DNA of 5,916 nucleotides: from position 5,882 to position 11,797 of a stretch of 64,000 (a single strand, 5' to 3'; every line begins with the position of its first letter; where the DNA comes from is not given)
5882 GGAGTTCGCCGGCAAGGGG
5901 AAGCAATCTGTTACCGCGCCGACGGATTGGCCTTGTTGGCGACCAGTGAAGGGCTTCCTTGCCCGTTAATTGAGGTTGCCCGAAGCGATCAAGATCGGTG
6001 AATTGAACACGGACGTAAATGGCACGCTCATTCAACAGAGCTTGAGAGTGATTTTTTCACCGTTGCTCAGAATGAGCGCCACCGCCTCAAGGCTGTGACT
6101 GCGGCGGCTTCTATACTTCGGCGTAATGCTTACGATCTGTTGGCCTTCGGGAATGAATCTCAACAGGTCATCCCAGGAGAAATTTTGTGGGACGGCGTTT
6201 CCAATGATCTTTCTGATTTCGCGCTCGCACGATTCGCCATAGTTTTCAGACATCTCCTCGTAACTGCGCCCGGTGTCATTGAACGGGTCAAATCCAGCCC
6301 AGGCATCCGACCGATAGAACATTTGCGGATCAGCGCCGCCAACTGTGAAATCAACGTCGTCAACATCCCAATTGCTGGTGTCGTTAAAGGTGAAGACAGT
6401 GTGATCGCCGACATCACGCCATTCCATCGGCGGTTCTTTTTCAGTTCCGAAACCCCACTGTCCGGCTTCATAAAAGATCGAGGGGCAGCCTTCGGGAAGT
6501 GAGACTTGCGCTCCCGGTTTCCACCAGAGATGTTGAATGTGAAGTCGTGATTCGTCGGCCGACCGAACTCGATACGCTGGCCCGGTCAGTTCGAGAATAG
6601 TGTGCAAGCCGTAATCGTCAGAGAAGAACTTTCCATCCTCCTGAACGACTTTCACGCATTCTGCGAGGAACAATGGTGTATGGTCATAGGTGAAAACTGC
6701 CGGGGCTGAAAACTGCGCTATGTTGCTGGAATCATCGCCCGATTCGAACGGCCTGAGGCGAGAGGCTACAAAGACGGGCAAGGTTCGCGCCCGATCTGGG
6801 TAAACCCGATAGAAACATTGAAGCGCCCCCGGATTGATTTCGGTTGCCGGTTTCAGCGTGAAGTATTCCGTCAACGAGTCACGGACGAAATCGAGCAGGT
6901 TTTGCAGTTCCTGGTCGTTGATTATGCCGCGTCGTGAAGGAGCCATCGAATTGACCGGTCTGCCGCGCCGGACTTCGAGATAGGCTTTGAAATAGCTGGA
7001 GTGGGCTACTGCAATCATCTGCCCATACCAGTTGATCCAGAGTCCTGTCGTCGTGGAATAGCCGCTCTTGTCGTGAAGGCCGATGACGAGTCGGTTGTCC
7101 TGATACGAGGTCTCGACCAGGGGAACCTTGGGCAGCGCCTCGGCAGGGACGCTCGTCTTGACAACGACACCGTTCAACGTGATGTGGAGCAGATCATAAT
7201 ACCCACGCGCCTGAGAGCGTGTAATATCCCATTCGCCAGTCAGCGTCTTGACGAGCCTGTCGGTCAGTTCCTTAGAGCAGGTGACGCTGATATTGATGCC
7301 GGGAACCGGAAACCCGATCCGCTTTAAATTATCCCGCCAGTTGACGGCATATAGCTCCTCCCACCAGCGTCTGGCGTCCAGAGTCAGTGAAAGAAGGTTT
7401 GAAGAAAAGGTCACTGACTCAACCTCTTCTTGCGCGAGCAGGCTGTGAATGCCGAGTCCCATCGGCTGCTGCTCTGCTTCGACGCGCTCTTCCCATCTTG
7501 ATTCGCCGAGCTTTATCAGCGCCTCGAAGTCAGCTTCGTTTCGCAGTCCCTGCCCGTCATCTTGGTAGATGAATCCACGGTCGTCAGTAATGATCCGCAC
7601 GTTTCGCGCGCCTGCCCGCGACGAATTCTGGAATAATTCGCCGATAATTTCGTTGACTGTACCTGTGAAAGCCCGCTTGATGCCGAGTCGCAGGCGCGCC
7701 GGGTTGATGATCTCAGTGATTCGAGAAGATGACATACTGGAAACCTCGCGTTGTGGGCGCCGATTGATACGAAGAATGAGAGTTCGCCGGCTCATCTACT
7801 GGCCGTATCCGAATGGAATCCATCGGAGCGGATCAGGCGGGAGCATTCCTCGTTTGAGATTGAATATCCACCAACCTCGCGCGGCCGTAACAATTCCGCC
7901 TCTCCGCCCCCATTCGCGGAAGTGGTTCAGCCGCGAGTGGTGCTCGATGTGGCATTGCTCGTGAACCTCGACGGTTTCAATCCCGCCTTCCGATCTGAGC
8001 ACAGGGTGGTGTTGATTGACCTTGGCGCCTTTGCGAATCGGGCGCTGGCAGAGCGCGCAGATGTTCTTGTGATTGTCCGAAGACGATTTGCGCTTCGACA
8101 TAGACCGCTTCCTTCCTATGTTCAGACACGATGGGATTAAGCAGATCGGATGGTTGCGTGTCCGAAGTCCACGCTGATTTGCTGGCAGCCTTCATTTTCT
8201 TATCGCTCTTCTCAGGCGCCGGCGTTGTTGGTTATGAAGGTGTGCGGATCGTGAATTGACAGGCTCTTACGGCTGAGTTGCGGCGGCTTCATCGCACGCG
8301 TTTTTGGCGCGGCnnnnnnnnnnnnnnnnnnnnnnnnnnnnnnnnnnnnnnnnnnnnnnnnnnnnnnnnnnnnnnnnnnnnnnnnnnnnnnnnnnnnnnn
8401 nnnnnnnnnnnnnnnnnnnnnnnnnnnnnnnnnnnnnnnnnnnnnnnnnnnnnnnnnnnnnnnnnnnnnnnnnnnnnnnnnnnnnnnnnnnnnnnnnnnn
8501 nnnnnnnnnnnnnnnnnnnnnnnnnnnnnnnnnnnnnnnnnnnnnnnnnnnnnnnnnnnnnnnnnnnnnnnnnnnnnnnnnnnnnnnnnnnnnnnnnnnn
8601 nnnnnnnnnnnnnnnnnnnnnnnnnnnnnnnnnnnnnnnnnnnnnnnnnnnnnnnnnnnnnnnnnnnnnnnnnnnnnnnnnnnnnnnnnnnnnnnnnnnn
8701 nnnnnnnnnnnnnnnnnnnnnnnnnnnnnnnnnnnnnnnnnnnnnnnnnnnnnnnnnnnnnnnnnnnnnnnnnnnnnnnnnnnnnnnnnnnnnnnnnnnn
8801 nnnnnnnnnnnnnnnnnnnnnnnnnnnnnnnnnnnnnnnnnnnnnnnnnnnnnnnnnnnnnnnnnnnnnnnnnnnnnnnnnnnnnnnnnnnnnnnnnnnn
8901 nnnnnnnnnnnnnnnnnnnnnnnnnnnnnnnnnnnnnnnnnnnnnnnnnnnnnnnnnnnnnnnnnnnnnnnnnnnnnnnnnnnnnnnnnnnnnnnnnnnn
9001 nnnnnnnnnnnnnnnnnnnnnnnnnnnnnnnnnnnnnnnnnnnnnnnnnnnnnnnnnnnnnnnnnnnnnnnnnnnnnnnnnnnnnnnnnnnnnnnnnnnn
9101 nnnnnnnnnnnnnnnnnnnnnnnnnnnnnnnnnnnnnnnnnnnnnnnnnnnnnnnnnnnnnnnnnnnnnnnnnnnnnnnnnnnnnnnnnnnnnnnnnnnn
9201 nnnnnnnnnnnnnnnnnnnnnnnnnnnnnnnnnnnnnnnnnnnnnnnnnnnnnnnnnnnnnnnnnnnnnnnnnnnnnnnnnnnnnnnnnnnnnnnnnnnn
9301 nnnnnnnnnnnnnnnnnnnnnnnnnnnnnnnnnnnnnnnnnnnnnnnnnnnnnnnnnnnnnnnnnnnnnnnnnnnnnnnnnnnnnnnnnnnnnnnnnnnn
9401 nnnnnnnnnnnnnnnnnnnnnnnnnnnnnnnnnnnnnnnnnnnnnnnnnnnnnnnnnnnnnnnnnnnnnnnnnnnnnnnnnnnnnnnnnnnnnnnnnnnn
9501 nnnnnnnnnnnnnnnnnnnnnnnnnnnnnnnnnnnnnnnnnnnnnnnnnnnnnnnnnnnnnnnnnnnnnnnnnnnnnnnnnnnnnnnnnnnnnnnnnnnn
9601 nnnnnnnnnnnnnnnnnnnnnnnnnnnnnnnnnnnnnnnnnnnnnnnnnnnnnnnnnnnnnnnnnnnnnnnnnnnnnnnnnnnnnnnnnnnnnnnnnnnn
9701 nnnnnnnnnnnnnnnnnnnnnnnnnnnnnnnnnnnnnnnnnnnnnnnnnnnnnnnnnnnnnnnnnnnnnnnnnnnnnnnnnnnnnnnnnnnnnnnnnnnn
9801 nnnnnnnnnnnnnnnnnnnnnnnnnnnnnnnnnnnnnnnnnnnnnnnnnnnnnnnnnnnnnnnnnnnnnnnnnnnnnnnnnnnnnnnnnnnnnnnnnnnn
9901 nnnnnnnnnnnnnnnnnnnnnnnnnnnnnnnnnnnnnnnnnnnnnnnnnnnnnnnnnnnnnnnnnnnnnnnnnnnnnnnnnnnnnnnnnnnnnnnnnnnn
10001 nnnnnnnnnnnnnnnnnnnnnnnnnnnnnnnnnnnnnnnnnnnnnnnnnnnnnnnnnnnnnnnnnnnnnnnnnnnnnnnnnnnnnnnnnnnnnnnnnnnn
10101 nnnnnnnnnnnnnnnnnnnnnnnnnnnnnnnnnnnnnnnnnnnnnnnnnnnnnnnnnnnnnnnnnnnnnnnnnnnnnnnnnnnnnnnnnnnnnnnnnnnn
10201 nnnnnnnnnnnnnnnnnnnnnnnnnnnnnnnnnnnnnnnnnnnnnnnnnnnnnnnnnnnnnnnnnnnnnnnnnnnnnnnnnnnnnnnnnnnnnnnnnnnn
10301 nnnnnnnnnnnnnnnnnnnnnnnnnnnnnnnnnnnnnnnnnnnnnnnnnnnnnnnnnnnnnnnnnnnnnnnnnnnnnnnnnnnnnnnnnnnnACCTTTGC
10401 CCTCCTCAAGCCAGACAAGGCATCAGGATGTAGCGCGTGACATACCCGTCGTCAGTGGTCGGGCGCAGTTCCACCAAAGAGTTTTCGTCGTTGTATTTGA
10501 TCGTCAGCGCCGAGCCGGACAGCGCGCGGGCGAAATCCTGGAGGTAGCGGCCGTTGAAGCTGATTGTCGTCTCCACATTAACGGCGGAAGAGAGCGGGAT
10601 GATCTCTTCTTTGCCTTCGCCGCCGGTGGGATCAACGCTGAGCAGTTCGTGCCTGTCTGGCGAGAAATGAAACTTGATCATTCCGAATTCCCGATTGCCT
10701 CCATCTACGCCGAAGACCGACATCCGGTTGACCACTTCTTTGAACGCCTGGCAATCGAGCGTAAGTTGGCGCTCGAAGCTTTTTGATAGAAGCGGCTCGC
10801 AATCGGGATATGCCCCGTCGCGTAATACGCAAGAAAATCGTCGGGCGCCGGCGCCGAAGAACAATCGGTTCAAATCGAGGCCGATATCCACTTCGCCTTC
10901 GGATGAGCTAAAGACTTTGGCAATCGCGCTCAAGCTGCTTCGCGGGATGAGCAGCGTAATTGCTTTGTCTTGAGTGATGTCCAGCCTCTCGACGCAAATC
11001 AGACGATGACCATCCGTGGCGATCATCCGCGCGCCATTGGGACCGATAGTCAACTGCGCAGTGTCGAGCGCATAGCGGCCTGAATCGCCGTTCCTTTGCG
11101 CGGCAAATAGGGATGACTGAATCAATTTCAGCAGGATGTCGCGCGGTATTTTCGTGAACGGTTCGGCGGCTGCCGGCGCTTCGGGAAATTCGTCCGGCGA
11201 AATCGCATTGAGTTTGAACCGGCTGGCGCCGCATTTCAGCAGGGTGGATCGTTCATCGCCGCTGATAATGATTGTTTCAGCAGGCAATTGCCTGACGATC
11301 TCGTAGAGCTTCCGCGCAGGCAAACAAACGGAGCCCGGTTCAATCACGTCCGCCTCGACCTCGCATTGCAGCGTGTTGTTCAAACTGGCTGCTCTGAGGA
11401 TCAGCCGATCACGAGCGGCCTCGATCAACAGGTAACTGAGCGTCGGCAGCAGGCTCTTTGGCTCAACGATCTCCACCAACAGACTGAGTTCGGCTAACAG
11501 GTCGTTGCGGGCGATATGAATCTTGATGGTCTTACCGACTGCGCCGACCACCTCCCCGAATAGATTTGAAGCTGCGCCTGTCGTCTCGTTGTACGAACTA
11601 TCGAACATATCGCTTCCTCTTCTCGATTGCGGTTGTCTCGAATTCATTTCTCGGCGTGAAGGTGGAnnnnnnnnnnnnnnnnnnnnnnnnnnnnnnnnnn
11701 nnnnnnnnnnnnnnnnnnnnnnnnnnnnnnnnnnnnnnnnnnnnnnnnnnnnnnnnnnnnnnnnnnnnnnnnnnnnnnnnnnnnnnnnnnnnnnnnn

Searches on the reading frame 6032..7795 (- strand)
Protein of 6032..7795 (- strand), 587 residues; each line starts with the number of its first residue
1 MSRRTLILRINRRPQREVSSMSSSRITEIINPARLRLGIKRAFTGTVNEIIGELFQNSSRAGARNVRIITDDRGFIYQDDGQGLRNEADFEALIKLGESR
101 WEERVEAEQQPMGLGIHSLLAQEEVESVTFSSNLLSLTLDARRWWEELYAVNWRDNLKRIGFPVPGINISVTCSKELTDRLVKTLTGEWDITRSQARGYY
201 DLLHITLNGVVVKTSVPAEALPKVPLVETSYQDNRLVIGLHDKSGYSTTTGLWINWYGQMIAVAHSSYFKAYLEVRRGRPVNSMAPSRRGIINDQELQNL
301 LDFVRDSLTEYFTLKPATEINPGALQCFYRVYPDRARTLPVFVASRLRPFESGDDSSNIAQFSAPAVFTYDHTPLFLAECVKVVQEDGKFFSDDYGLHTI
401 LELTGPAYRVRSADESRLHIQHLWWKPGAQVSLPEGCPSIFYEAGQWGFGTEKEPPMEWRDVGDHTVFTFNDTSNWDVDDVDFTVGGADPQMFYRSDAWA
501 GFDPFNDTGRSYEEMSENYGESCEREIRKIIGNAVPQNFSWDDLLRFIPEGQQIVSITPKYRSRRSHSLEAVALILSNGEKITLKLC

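Call 37: search_protein_families(library=pfam, proteins=[window:6032-7795:-], max_evalue=0.001)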
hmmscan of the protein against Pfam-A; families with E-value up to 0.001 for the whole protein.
window:6032-7795:- (587 aa): 1 family
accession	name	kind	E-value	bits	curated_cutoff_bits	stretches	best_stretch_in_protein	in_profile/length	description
PF13589.12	HATPase_c_3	-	0.00017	22.1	25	1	47-115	3-76/137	Histidine kinase-, DNA gyrase B-, and HSP90-like ATPase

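Call 56: search_protein_families(library=ncbifam, proteins=[window:6032-7795:-], max_evalue=0.0001)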
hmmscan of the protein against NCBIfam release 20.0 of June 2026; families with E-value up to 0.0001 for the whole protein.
window:6032-7795:- (587 aa): 0 families

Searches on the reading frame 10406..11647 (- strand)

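Call 37: search_protein_families(library=pfam, proteins=[window:10406-11647:-], max_evalue=0.001)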
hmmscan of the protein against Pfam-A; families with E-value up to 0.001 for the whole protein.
window:10406-11647:- (413 aa): 3 families
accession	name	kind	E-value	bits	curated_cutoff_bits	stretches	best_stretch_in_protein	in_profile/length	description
PF00712.24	DNA_pol3_beta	-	1.6e-26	93.2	24.4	1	42-156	2-118/120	DNA polymerase III beta subunit, N-terminal domain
PF02767.21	DNA_pol3_beta_2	-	6.1e-15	56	27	1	167-282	2-116/116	DNA polymerase III beta subunit, central domain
PF02768.20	DNA_pol3_beta_3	-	2.1e-10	40.9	27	1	287-403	4-114/121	DNA polymerase III beta subunit, C-terminal domain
